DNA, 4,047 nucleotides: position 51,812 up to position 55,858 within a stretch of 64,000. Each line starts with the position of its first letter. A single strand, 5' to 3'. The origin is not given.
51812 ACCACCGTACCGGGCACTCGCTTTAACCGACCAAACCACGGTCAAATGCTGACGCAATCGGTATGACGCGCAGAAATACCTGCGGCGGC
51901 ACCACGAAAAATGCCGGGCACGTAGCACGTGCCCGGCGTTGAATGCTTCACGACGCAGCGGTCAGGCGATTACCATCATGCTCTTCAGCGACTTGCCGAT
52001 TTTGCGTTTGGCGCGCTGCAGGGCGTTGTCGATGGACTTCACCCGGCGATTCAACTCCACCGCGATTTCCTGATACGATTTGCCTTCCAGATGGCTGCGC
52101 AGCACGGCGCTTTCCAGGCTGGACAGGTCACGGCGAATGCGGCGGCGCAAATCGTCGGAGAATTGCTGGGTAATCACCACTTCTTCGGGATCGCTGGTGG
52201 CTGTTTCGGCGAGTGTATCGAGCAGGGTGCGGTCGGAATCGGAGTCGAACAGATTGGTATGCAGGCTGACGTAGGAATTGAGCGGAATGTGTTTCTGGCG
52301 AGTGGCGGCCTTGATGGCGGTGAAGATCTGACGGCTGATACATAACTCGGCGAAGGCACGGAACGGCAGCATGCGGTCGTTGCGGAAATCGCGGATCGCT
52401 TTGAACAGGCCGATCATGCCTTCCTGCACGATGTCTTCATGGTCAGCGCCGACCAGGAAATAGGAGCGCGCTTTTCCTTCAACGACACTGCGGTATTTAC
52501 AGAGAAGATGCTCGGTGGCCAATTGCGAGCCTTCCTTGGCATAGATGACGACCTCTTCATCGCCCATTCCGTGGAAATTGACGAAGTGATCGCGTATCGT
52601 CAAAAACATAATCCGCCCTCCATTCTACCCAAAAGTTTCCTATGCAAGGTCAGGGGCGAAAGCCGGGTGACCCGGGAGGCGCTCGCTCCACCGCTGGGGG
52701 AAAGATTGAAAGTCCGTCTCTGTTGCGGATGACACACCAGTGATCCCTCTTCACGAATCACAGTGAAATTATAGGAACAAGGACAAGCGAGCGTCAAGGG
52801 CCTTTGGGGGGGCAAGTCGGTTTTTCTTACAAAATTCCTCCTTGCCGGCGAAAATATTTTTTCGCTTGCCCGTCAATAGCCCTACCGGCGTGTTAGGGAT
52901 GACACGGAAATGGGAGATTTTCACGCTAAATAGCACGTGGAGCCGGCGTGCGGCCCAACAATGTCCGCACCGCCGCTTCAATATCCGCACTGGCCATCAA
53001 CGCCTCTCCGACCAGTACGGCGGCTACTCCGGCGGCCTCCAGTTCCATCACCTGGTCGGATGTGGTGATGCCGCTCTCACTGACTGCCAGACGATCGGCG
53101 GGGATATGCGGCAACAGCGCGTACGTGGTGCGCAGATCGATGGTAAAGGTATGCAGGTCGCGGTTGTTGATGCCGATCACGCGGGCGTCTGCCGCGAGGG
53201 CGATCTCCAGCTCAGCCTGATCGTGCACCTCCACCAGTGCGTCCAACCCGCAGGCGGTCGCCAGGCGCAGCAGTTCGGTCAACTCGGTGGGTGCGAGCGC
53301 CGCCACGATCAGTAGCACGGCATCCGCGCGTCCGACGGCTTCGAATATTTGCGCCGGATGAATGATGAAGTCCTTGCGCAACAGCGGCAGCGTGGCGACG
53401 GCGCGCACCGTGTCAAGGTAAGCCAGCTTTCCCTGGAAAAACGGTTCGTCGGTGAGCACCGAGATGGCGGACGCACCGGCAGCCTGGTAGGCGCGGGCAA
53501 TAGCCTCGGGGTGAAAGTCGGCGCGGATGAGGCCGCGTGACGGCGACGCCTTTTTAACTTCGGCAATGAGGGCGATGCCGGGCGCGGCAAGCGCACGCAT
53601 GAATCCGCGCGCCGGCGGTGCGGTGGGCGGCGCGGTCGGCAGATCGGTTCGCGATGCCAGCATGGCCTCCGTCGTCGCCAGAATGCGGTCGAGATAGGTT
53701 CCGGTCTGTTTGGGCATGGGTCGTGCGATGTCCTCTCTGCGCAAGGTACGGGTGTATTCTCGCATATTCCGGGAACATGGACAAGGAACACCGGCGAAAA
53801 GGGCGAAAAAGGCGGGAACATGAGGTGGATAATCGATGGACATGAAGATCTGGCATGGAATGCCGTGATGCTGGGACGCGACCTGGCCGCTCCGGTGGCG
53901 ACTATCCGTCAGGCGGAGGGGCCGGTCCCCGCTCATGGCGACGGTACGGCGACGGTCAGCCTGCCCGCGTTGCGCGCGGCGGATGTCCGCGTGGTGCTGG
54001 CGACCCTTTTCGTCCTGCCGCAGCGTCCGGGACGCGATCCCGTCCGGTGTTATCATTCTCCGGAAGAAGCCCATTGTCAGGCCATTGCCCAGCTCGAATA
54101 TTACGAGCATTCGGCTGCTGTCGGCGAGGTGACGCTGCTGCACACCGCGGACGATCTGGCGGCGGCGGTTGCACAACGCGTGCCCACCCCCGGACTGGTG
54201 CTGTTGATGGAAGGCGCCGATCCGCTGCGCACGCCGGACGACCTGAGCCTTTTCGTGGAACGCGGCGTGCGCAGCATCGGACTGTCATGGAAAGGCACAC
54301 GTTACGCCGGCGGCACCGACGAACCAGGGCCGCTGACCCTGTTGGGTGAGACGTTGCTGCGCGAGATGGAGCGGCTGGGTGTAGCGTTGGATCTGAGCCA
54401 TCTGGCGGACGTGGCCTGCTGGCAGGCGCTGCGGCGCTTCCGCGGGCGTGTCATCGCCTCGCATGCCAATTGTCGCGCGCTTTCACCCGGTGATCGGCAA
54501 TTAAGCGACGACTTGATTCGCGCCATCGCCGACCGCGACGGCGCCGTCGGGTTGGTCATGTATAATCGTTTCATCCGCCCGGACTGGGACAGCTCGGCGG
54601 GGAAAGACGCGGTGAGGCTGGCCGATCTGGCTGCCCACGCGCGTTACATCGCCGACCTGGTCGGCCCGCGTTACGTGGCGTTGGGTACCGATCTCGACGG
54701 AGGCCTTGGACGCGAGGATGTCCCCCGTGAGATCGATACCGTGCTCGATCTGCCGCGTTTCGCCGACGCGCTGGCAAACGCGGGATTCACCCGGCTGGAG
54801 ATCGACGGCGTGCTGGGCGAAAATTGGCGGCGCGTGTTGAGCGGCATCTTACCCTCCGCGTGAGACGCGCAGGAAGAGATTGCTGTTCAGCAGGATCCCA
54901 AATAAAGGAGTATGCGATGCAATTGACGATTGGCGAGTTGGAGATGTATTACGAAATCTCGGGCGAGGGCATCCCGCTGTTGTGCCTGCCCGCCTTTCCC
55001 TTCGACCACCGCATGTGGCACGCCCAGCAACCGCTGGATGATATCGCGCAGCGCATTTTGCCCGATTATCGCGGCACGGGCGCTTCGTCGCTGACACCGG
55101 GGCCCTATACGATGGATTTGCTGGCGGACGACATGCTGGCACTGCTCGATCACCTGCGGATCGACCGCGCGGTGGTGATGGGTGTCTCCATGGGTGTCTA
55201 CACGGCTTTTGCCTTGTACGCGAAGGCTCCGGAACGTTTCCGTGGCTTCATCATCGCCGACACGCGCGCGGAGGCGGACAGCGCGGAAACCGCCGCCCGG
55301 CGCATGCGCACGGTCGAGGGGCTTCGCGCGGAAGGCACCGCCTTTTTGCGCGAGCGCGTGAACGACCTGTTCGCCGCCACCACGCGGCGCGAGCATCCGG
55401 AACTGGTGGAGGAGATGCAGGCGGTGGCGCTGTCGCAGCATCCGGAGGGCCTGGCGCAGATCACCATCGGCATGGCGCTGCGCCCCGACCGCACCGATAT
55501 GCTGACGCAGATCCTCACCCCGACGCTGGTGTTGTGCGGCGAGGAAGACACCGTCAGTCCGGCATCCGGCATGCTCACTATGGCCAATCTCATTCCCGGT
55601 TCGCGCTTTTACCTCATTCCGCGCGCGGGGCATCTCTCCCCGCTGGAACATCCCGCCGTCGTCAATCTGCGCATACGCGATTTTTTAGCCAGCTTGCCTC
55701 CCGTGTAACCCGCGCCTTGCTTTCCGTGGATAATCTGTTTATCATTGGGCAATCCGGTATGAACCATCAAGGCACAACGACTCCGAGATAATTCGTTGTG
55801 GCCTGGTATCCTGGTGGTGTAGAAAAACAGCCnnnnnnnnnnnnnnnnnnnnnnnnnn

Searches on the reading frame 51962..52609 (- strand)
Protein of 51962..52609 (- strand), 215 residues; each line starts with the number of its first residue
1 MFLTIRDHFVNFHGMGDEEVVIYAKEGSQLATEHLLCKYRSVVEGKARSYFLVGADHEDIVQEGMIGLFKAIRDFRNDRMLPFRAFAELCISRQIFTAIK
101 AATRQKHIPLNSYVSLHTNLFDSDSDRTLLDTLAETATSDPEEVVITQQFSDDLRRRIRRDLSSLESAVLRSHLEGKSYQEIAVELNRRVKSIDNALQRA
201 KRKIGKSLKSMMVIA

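Call 22: search_protein_families(library=pfam, proteins=[window:51962-52609:-], max_evalue=0.001)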
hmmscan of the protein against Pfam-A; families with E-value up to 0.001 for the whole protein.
window:51962-52609:- (215 aa): 2 families
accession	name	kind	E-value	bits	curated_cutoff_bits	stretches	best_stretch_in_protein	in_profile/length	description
PF04542.20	Sigma70_r2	-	5.5e-11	42.5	24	1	38-104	4-70/71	Sigma-70 region 2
PF08281.18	Sigma70_r4_2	-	2.6e-09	37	25.7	1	168-204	18-54/54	Sigma-70, region 4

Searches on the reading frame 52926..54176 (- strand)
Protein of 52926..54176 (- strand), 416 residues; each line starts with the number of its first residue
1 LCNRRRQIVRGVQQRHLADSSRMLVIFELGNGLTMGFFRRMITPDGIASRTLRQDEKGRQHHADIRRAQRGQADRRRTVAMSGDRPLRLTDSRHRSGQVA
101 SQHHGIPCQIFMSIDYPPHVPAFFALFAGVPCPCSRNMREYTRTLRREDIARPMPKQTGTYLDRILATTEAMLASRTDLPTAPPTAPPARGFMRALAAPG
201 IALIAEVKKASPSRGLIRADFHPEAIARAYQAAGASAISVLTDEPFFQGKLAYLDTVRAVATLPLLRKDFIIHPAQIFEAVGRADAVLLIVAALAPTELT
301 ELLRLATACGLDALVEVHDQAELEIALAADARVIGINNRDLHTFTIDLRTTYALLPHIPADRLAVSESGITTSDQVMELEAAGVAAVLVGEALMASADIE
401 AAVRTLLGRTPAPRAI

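Call 46: search_protein_families(library=pfam, proteins=[window:52926-54176:-], max_evalue=0.0001)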
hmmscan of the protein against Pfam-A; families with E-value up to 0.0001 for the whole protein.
window:52926-54176:- (416 aa): 1 family
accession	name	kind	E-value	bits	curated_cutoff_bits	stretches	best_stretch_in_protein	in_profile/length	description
PF00218.27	IGPS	-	2.9e-82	276.1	27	1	178-406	23-254/254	Indole-3-glycerol phosphate synthase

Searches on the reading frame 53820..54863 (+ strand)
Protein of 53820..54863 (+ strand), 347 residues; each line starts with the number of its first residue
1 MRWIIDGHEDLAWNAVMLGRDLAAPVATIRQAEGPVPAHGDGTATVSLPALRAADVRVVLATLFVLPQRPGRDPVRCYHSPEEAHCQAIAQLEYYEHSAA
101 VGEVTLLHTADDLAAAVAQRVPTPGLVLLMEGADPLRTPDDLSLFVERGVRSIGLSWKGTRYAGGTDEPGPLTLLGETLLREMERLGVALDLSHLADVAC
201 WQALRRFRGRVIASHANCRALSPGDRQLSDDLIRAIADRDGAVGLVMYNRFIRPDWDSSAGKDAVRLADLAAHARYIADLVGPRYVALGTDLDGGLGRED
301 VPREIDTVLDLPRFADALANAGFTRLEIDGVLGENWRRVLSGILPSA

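Call 46: search_protein_families(library=pfam, proteins=[window:53820-54863:+], max_evalue=0.0001)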
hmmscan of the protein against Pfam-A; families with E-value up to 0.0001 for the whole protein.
window:53820-54863:+ (347 aa): 1 family
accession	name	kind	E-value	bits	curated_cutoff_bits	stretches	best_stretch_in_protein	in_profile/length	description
PF01244.27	Peptidase_M19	-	1.8e-54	185.5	26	1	4-340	8-317/319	Membrane dipeptidase (Peptidase family M19)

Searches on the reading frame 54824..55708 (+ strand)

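Call 60: search_protein_families(library=pfam, proteins=[window:54824-55708:+], max_evalue=0.0001)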
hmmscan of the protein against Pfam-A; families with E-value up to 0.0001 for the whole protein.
window:54824-55708:+ (294 aa): 4 families
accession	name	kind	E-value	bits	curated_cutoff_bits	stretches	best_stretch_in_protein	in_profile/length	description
PF00561.26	Abhydrolase_1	-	4.5e-25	89.2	25.8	1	51-277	2-245/245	alpha/beta hydrolase fold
PF12697.13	Abhydrolase_6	-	1.2e-18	69.1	26.3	1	52-280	1-214/217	Alpha/beta hydrolase family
PF12146.15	Hydrolase_4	-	2.6e-10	40.4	27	1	80-270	37-232/239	Serine aminopeptidase, S33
PF03096.20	Ndr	-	1.4e-07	31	23.3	1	87-241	70-229/283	Ndr family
